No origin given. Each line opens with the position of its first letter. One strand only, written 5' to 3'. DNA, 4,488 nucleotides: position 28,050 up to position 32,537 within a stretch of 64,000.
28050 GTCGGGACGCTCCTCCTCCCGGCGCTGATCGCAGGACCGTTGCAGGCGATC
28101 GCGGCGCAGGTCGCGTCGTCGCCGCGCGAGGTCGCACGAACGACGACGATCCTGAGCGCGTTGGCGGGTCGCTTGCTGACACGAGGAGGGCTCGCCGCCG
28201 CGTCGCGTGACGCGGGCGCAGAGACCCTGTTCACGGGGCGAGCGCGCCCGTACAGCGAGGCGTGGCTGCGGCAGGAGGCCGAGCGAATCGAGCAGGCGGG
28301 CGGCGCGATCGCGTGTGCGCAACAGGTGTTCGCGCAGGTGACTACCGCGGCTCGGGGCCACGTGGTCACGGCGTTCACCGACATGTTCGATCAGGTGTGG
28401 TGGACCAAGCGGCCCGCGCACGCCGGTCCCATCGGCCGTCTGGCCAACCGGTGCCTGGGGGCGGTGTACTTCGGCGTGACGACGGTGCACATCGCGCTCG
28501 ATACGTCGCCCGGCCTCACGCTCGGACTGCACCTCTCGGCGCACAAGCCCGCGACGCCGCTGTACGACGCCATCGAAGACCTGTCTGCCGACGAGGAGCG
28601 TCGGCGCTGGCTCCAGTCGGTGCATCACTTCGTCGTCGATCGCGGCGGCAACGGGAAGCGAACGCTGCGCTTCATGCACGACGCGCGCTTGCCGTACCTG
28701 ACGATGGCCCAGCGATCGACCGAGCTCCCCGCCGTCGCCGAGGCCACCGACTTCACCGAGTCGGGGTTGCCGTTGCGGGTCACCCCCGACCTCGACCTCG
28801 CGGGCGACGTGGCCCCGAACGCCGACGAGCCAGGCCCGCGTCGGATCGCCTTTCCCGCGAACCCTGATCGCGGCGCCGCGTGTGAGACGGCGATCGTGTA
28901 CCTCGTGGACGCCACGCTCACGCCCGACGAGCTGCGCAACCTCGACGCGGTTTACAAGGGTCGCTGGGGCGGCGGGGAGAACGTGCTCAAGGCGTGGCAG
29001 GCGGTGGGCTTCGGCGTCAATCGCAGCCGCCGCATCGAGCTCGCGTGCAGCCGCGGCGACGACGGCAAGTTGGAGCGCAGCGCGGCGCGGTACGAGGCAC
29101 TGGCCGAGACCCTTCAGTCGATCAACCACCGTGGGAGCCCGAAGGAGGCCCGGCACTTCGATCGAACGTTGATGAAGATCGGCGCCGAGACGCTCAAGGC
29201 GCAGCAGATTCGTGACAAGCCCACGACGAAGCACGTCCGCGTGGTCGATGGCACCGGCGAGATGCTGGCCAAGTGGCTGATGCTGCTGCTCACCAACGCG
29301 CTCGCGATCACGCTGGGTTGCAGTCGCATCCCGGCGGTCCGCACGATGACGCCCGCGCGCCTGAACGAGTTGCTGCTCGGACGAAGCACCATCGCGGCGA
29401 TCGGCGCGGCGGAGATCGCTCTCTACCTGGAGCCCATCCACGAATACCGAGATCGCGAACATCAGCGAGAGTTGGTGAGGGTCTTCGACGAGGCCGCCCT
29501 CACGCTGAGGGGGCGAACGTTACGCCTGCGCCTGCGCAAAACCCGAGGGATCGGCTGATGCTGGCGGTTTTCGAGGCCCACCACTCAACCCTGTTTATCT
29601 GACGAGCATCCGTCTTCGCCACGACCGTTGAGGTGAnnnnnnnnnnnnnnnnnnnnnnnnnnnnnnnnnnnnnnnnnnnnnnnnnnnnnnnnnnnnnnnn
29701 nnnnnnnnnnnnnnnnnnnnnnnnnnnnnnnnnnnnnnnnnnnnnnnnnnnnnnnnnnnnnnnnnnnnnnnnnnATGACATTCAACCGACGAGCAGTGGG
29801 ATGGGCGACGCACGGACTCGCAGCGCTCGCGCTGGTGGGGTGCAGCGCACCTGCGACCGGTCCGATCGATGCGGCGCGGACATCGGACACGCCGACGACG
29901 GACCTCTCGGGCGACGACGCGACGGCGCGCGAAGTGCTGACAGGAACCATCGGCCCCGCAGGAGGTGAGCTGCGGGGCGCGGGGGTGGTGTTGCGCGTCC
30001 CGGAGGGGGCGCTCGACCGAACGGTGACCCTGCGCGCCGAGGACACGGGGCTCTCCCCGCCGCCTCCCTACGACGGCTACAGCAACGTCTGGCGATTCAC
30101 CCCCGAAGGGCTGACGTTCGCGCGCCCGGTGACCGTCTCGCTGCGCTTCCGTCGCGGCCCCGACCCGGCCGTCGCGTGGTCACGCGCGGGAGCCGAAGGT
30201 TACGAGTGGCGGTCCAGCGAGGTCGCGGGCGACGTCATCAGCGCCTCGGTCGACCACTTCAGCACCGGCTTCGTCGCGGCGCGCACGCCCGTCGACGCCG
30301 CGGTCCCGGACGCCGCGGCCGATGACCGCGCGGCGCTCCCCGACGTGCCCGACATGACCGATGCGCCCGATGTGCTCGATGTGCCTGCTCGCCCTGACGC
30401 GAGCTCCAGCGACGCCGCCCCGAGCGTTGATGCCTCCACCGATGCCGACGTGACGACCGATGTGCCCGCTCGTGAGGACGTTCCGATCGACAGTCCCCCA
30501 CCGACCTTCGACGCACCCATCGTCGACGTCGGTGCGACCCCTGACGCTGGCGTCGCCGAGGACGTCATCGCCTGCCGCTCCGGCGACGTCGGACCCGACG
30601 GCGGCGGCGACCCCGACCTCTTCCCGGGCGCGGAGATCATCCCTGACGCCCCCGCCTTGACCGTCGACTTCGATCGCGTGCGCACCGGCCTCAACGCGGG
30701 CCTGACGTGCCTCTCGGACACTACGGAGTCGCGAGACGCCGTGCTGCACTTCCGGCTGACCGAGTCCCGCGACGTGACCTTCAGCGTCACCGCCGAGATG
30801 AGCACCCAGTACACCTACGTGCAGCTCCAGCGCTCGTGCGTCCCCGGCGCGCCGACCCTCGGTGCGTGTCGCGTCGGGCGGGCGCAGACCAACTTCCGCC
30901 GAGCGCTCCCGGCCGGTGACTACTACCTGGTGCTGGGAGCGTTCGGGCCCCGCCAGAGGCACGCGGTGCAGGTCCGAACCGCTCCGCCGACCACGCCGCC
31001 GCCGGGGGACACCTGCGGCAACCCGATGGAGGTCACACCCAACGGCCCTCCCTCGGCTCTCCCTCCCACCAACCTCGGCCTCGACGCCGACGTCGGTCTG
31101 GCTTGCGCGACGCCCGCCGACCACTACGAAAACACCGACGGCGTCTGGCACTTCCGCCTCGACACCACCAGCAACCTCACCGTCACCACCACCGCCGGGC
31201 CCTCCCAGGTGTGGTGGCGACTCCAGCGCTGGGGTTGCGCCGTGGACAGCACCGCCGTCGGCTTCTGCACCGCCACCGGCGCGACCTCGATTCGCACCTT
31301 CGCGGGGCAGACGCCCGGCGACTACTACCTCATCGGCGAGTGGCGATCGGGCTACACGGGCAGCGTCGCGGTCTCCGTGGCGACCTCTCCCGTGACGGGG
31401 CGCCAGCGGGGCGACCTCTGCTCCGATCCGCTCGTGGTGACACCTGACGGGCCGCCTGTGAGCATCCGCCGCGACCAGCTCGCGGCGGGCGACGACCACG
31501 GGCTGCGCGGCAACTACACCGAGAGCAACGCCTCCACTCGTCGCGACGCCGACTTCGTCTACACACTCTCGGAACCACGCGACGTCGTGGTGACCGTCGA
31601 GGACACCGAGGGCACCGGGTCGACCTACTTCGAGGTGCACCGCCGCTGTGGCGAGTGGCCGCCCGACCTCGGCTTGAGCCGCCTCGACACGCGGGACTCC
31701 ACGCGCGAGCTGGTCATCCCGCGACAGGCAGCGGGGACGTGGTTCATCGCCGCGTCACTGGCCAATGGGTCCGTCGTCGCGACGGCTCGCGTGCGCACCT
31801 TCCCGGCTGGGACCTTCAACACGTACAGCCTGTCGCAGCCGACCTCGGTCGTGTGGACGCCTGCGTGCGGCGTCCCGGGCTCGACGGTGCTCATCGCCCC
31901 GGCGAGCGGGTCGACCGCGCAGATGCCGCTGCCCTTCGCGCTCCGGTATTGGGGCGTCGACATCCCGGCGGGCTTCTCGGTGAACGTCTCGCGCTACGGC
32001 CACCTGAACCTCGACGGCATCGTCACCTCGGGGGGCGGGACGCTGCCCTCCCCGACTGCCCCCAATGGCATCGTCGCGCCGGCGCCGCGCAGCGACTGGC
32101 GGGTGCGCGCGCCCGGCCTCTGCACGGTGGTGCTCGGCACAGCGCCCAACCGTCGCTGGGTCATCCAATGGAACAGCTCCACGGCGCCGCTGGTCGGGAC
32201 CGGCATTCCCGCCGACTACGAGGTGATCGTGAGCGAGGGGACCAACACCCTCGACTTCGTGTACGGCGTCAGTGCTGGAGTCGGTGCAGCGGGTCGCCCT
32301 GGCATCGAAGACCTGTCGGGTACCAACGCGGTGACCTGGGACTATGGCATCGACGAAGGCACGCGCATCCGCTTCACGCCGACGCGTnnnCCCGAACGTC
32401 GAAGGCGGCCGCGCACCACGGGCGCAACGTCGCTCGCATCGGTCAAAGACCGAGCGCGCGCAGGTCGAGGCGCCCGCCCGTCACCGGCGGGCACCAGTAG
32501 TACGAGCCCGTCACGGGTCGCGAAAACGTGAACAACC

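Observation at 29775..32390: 872-aa lipoprotein with a ZU5-like N-terminal domain next to the IS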

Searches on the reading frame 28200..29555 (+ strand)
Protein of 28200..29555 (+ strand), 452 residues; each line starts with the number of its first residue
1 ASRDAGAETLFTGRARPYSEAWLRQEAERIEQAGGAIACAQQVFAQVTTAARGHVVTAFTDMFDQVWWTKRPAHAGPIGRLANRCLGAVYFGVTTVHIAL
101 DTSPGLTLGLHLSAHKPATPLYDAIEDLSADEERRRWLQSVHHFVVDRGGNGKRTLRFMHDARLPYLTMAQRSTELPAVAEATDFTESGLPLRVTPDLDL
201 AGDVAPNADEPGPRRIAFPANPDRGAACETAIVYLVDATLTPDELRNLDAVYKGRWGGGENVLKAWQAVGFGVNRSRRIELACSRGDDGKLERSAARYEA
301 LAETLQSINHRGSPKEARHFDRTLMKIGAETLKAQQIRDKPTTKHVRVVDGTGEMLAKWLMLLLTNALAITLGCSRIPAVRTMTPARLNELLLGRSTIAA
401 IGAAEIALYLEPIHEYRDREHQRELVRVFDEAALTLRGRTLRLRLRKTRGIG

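Call 58: search_dna_similar(query=window:28200-29555:+, collection=plasmids, mode=protein, max_rows=8)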
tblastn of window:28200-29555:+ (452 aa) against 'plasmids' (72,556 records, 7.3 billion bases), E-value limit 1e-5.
No match.

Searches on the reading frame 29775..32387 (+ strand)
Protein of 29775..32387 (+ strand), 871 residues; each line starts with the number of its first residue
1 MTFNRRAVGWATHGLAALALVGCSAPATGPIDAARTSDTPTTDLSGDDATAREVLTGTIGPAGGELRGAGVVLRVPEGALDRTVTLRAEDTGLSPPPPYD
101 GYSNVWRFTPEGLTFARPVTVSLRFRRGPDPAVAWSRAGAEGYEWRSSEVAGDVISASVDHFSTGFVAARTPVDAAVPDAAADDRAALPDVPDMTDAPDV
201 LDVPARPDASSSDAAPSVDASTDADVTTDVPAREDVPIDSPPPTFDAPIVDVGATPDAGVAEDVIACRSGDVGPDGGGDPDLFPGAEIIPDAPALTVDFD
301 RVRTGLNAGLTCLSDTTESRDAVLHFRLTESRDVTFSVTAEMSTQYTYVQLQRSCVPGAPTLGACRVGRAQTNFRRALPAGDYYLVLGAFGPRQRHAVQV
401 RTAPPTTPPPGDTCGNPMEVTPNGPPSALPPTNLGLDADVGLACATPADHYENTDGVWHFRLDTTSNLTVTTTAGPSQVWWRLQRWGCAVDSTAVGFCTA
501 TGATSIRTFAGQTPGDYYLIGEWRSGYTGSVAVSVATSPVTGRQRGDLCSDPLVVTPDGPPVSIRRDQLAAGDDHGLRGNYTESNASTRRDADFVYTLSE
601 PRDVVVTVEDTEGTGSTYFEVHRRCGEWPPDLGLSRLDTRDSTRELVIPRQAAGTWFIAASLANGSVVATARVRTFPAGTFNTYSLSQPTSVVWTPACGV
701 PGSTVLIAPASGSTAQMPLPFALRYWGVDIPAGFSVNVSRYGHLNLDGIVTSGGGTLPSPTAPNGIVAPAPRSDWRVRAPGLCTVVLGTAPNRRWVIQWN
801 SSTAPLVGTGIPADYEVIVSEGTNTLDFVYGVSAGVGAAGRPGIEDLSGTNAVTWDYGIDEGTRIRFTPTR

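Call 4: search_protein_families(library=pfam, proteins=[window:29775-32387:+], max_evalue=10)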
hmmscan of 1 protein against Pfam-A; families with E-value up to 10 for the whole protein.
window:29775-32387:+ (871 aa): 1 family
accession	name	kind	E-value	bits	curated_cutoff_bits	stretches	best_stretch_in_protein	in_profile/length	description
PF00791.26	ZU5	-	0.15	12.8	21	1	56-125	2-80/97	ZU5 domain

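Call 5: search_protein_families(library=ncbifam, proteins=[window:29775-32387:+], max_evalue=10)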
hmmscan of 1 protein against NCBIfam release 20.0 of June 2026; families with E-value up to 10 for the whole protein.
window:29775-32387:+ (871 aa): 1 family
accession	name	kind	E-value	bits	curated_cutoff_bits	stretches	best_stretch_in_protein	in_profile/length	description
NF038253.1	GBS_IgA_bnd_BAC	equivalog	1.6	6.4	1700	1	178-258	830-910/1127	IgA Fc-binding protein BAC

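Call 6: search_solved_structures(query=window:29775-32387:+, max_evalue=10, show_alignments=2)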
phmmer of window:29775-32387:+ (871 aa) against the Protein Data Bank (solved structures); distinct sequences matched with E-value up to 10: 0.

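Call 7: find_homologous_proteins(query=window:29775-32387:+)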
Query window:29775-32387:+ (871 aa): 6 proteins with E <= 0.001 among 8000 candidates.
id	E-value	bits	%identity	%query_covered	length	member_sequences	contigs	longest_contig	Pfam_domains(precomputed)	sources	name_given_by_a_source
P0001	0.0e+0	1970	100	100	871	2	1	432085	-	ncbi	-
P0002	1.8e-278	945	53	97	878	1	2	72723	-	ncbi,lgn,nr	ncbi:MAG: hypothetical protein Q8S73_19300 [Deltaproteobacteria bacterium]|nr:hypothetical protein [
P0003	4.1e-56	209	34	55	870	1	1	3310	-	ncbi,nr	ncbi:MAG: hypothetical protein JWM10_1353 [Myxococcaceae bacterium]|nr:hypothetical protein [Myxococ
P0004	2.4e-45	173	46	31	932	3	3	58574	PF00415.25,PF04885.20,PF13540.13,PF25390.2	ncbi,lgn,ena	-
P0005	5.6e-14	70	41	17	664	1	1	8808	-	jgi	jgi:hypothetical protein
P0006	6.5e-12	63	43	15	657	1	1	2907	-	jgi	jgi:hypothetical protein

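Call 38: find_encoding_contigs(protein=P0002, flank=10000, max_places=3)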
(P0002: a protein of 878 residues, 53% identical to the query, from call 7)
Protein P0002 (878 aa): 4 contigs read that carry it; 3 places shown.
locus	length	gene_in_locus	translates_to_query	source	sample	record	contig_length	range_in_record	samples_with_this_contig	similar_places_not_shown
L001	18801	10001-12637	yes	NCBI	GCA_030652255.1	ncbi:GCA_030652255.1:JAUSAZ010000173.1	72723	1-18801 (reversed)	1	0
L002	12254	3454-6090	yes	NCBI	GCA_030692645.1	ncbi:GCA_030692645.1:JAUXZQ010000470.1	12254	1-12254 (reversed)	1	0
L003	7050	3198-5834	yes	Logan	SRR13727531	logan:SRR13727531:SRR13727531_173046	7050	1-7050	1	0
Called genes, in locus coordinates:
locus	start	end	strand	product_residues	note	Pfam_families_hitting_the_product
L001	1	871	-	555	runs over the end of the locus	PF25390:WD40_RLD, PF00415:RCC1, PF13540:RCC1_2 (weak)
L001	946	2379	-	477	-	PF00041:fn3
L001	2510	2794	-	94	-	-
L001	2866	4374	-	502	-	PF01590:GAF, PF13185:GAF_2, PF00158:Sigma54_activat, PF01078:Mg_chelatase (faint), PF14532:Sigma54_activ_2, PF07728:AAA_5, PF25601:AAA_lid_14, PF02954:HTH_8 (weak), +1 more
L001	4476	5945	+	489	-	PF13489:Methyltransf_23 (weak), PF02390:Methyltransf_4 (weak), PF08241:Methyltransf_11, PF08242:Methyltransf_12, PF13649:Methyltransf_25, PF13847:Methyltransf_31, PF10119:MethyTransf_Reg, PF21782:WHD_PKMT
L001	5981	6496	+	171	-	-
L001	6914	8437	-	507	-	PF00069:Pkinase, PF03109:ABC1 (faint), PF07714:PK_Tyr_Ser-Thr, PF08308:PEGA (weak)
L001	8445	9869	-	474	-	PF00515:TPR_1 (faint), PF07719:TPR_2 (faint), PF13620:CarboxypepD_reg (faint), PF08308:PEGA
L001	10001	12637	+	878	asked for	-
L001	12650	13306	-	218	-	PF01625:PMSR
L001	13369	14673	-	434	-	PF00069:Pkinase, PF01636:APH (faint), PF07714:PK_Tyr_Ser-Thr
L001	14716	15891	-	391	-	PF00155:Aminotran_1_2, PF00266:Aminotran_5, PF01041:DegT_DnrJ_EryC1, PF01053:Cys_Met_Meta_PP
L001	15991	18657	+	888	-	PF13620:CarboxypepD_reg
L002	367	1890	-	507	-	PF00069:Pkinase, PF03109:ABC1 (faint), PF07714:PK_Tyr_Ser-Thr, PF08308:PEGA (weak)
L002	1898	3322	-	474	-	PF00515:TPR_1 (faint), PF07719:TPR_2 (faint), PF13620:CarboxypepD_reg (faint), PF08308:PEGA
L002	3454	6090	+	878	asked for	-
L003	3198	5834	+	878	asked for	-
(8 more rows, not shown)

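Call 39: search_protein_families(library=pfam, proteins=[P0003, P0002, P0004, P0005], max_evalue=0.1)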
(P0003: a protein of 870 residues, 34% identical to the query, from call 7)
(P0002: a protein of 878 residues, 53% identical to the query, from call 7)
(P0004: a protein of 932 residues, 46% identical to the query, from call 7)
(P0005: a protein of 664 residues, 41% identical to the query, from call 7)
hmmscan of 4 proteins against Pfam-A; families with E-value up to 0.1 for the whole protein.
P0003 (870 aa): 1 family
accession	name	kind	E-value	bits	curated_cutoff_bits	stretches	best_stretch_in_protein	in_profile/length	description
PF04151.21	PPC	-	0.021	16.2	25.9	0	728-751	47-70/70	Bacterial pre-peptidase C-terminal domain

P0002 (878 aa): 0 families

P0004 (932 aa): 6 families
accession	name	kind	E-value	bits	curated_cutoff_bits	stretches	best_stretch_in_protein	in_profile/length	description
PF25390.1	WD40_RLD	-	4.4e-33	115.5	150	2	301-516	94-326/363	RCC1-like domain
PF13540.12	RCC1_2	-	5.2e-30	102.9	22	6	701-729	2-30/30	Regulator of chromosome condensation (RCC1) repeat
PF00415.24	RCC1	-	7.6e-12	46.1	21.7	3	404-452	1-50/50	Regulator of chromosome condensation (RCC1) repeat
PF04885.19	Stig1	-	1.6e-06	28.9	24.1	1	253-296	38-83/85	Stigma-specific STIG1-like protein family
PF00791.26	ZU5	-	7.9e-05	23.3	21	1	54-131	1-87/97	ZU5 domain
PF25384.1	Alsin_RLD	-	0.001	18.9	100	0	702-745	279-322/405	Alsin RCC1-like domain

P0005 (664 aa): 1 family
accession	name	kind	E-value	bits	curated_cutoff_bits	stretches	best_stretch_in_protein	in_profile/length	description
PF00791.26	ZU5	-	0.0042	17.8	21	1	45-114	5-83/97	ZU5 domain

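Call 55: list_cluster_members(proteins=[P0001, P0004, P0155])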
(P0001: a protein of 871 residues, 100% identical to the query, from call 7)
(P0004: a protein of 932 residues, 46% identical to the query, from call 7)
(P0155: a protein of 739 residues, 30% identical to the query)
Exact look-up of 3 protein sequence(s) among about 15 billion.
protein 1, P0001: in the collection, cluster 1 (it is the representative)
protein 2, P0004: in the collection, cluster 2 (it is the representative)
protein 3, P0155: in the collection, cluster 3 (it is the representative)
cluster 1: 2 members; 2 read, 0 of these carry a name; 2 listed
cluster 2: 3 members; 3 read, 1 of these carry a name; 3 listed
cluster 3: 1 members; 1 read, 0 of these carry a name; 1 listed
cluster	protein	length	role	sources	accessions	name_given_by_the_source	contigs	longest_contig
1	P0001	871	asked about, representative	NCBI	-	-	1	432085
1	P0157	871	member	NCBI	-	-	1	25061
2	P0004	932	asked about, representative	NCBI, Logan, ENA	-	-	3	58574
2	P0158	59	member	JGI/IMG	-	hypothetical protein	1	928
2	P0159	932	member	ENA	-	-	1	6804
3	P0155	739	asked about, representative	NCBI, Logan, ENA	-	-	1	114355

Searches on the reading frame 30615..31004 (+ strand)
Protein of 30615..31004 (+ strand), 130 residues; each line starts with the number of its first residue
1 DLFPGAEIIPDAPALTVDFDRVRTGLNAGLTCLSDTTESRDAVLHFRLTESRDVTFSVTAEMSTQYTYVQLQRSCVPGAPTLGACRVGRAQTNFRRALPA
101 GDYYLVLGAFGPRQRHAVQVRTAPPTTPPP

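Call 44: search_protein_families(library=pfam, proteins=[window:30615-31004:+], max_evalue=10)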
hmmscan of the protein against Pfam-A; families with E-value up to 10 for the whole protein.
seq(130 aa): 1 family
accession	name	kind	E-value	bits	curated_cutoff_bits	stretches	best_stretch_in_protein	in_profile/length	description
PF21226.3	MalQ_N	-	0.058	14.2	24.1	1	37-110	8-79/91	MalQ N-terminal beta sandwich domain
